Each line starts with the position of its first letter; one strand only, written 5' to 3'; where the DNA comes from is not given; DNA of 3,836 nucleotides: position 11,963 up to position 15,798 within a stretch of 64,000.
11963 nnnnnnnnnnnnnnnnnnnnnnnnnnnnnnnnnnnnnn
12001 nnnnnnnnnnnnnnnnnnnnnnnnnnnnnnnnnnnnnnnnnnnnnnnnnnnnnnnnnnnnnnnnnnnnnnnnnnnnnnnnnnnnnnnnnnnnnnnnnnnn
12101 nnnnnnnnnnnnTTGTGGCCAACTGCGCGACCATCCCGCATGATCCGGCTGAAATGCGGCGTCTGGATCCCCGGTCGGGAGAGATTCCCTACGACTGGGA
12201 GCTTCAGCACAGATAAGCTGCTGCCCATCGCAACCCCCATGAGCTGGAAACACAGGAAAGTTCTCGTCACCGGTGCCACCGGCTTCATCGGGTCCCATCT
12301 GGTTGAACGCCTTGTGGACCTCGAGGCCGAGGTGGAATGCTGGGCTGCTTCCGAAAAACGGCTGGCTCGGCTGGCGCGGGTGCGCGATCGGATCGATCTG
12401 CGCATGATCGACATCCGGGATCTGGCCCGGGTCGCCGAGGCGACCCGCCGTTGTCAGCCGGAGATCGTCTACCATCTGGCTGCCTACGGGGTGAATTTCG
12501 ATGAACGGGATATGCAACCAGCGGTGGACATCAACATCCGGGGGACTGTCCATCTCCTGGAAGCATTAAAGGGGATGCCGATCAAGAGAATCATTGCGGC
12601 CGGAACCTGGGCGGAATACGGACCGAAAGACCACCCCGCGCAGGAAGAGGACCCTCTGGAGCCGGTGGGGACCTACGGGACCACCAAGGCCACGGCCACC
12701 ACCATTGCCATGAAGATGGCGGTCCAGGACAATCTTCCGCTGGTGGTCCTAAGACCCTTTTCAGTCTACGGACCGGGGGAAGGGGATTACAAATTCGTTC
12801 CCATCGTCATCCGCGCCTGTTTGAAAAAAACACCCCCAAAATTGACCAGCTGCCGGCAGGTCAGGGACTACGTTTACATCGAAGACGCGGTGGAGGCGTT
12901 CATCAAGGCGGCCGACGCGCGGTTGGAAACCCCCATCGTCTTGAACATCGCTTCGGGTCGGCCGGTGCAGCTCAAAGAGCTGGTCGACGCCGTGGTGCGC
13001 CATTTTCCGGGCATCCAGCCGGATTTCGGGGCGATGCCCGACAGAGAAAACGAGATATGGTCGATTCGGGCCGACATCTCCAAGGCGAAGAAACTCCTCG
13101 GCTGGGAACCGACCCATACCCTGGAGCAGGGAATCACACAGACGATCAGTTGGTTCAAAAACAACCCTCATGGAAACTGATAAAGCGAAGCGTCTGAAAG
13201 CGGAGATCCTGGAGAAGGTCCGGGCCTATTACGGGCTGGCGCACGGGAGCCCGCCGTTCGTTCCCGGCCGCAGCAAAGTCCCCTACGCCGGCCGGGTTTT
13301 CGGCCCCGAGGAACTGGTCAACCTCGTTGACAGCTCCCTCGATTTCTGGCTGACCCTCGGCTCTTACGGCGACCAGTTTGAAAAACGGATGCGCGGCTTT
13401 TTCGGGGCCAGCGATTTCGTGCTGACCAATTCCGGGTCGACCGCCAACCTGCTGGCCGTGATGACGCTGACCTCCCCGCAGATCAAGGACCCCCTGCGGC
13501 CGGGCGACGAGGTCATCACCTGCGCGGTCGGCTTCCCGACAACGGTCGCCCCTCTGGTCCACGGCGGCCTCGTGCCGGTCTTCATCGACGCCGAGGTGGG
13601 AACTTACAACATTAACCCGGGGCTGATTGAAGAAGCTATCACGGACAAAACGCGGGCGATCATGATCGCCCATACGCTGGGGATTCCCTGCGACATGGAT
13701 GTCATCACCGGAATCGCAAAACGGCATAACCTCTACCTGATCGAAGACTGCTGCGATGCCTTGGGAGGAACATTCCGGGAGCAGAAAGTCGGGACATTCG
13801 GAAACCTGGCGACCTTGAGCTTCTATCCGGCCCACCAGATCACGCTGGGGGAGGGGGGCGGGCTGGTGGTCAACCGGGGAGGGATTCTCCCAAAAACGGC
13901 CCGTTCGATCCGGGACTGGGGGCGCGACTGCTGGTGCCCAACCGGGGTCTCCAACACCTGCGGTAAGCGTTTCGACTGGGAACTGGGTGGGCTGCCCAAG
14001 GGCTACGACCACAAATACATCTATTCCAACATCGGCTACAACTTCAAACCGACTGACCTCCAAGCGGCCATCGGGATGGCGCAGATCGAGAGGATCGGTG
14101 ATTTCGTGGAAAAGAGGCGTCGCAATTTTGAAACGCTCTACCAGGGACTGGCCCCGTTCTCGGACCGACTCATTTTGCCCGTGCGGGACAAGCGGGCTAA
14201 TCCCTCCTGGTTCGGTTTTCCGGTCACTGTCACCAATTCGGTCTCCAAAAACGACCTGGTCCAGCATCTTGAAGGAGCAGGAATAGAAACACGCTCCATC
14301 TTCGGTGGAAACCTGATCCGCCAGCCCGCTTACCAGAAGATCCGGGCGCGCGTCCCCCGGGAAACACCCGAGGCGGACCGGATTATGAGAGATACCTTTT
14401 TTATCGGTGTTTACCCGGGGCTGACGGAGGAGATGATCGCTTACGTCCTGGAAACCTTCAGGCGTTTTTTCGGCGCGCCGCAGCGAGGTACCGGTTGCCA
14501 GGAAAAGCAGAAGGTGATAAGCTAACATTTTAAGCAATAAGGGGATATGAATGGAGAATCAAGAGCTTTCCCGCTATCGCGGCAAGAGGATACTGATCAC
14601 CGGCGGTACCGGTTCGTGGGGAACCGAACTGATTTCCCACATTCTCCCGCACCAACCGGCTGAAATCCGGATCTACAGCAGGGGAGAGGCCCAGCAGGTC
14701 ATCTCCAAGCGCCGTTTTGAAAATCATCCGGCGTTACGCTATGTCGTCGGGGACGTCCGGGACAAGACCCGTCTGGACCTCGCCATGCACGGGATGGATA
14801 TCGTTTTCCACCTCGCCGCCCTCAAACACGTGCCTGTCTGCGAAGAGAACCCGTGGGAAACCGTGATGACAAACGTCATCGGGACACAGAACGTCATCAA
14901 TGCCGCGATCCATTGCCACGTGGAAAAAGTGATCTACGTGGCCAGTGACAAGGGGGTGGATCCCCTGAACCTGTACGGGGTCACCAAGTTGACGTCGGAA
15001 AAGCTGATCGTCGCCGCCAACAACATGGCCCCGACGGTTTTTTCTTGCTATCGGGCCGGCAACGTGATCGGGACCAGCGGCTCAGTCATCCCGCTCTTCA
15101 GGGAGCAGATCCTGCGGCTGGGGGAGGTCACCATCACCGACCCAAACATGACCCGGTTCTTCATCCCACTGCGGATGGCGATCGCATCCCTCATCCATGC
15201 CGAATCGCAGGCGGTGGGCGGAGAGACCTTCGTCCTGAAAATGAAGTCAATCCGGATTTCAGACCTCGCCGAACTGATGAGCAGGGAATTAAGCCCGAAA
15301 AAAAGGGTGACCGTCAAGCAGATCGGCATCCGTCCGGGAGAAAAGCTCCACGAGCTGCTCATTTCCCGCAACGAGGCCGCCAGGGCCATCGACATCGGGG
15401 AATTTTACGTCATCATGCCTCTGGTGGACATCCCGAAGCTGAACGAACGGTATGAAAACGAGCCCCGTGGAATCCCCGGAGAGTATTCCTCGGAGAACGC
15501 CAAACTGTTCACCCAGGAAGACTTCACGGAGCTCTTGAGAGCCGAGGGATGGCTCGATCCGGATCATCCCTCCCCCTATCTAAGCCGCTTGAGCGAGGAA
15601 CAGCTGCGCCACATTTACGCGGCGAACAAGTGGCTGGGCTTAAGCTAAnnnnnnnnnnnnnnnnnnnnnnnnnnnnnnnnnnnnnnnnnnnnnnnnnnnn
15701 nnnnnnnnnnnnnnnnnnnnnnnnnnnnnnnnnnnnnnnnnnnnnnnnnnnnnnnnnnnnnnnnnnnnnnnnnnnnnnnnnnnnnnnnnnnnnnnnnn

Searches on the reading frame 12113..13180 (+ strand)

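Call 57: search_protein_families(library=pfam, proteins=[window:12113-13180:+], max_evalue=0.00001)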
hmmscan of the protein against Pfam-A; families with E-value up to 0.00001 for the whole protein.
window:12113-13180:+ (355 aa): 7 families
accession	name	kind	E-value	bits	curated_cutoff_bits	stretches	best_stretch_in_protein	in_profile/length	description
PF01370.27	Epimerase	-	1.6e-47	162.4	20.9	1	50-280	1-240/240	NAD dependent epimerase/dehydratase family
PF16363.11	GDP_Man_Dehyd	-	3.3e-43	148.8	27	1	51-344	1-332/332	GDP-mannose 4,6 dehydratase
PF01073.25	3Beta_HSD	-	3.2e-19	69.5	22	1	51-269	1-231/280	3-beta hydroxysteroid dehydrogenase/isomerase family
PF02719.21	Polysacc_synt_2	-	1.5e-16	60.9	20.2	1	50-298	1-247/293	Polysaccharide biosynthesis protein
PF04321.23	RmlD_sub_bind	-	2.1e-15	57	27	1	49-235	2-166/287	RmlD substrate binding domain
PF07993.18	NAD_binding_4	-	3.9e-14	52.9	20.1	1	52-220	1-209/258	Male sterility protein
PF13460.12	NAD_binding_10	-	2.5e-08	34.5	27.2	1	54-228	1-156/184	NAD(P)H-binding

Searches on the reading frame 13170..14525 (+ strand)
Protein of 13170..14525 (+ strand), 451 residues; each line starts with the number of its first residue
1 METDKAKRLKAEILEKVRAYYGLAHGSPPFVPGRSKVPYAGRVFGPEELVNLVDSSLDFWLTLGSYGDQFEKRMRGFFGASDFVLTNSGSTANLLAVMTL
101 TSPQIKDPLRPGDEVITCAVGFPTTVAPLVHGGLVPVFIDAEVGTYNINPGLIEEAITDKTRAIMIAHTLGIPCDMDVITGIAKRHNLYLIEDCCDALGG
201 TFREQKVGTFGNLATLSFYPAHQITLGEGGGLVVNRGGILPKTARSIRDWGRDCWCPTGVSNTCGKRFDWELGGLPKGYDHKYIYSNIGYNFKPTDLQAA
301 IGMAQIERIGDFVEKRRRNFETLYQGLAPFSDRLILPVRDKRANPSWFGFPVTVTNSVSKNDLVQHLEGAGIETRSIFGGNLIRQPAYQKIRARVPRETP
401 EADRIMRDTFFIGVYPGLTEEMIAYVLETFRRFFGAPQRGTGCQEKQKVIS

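Call 25: search_protein_families(library=ncbifam, proteins=[window:13170-14525:+], max_evalue=0.00001)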
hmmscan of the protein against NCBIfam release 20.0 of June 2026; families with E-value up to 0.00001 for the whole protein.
window:13170-14525:+ (451 aa): 7 families
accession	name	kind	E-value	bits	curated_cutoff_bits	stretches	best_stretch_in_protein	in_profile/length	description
NF011936.0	PRK15407.1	equivalog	6.3e-189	628.2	423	1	3-435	3-437/440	lipopolysaccharide biosynthesis protein RfbH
TIGR03588.1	PseC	equivalog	5e-49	167.2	423.5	1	38-433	3-379/380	UDP-4-amino-4,6-dideoxy-N-acetyl-beta-L-altrosamine transaminase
NF008687.0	PRK11706.1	equivalog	6.6e-48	163.3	375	1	64-428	30-372/375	dTDP-4-amino-4,6-dideoxygalactose transaminase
TIGR04181.1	NHT_00031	hypoth_equivalog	1.2e-46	159.3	420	2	59-236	24-210/359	LegC family aminotransferase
TIGR02379.1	ECA_wecE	subfamily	3.6e-39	134.6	434.85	1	71-428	37-373/376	dTDP-4-amino-4,6-dideoxy-D-glucose transaminase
NF008658.2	PRK11658.1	equivalog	3.3e-33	114.9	631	1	38-428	6-371/379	UDP-4-amino-4-deoxy-L-arabinose aminotransferase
TIGR04427.1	PLP_DesI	equivalog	2.1e-26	93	650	1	59-253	45-230/390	dTDP-4-dehydro-6-deoxyglucose aminotransferase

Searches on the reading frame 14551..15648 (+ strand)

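Call 25: search_protein_families(library=ncbifam, proteins=[window:14551-15648:+], max_evalue=0.00001)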
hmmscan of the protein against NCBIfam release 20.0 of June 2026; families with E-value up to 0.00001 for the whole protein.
window:14551-15648:+ (365 aa): 20 families
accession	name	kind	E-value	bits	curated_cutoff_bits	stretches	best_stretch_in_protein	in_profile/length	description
TIGR03589.1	PseB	equivalog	1.8e-94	316.3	407.75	1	10-323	3-318/324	UDP-N-acetylglucosamine 4,6-dehydratase (inverting)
TIGR04130.1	FnlA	equivalog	3.5e-66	223.4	730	1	9-302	2-296/337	UDP-N-acetylglucosamine 4,6-dehydratase/5-epimerase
TIGR04180.1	EDH_00030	hypoth_equivalog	3.5e-18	65.7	475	1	14-276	1-285/297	NAD-dependent 4,6-dehydratase LegB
TIGR02622.1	CDP_4_6_dhtase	equivalog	1.5e-17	63.8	278.45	1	9-135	2-132/352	CDP-glucose 4,6-dehydratase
TIGR03466.1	HpnA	hypoth_equivalog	8.2e-15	54.5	367.65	1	13-132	2-113/327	hopanoid-associated sugar epimerase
NF041293.1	G6PDh_Azf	equivalog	1.6e-14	53.9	400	1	13-137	4-120/252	NAD-dependent glucose-6-phosphate dehydrogenase Azf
TIGR01179.1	galE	equivalog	9.5e-13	47.7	262.3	1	13-177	1-181/332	UDP-glucose 4-epimerase GalE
TIGR01181.1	dTDP_gluc_dehyt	equivalog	1.2e-12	47.6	365.1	1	13-134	1-127/321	dTDP-glucose 4,6-dehydratase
NF042422.1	oxyalk_red_OleD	equivalog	3.9e-10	39.6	580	1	13-132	2-110/329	2-alkyl-3-oxoalkanoate reductase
NF042423.1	oxyalk_red_Shew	equivalog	5.6e-10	38.8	580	1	11-131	8-117/331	2-alkyl-3-oxoalkanoate reductase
NF052578.1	StrlDmthSdmBMthl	equivalog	4.4e-09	36.5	600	1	14-134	3-115/328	sterol demethylase protein SdmB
NF011728.1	PRK15181.1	equivalog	3.9e-08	32.7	760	1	11-133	15-142/348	Vi polysaccharide biosynthesis UDP-N-acetylglucosaminuronic acid C-4 epimerase TviC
NF047837.1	UDPAcbARedWbcJ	equivalog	4.9e-08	32.3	500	1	72-253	37-221/372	UDP-2-acetamido-2,6-beta-L-arabino-hexul-4-ose reductase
NF007956.0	PRK10675.1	subfamily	7.1e-08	31.9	394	1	13-132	2-124/338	UDP-glucose 4-epimerase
TIGR01214.1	rmlD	equivalog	8.2e-08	31.7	224.05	1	13-159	1-141/285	dTDP-4-dehydrorhamnose reductase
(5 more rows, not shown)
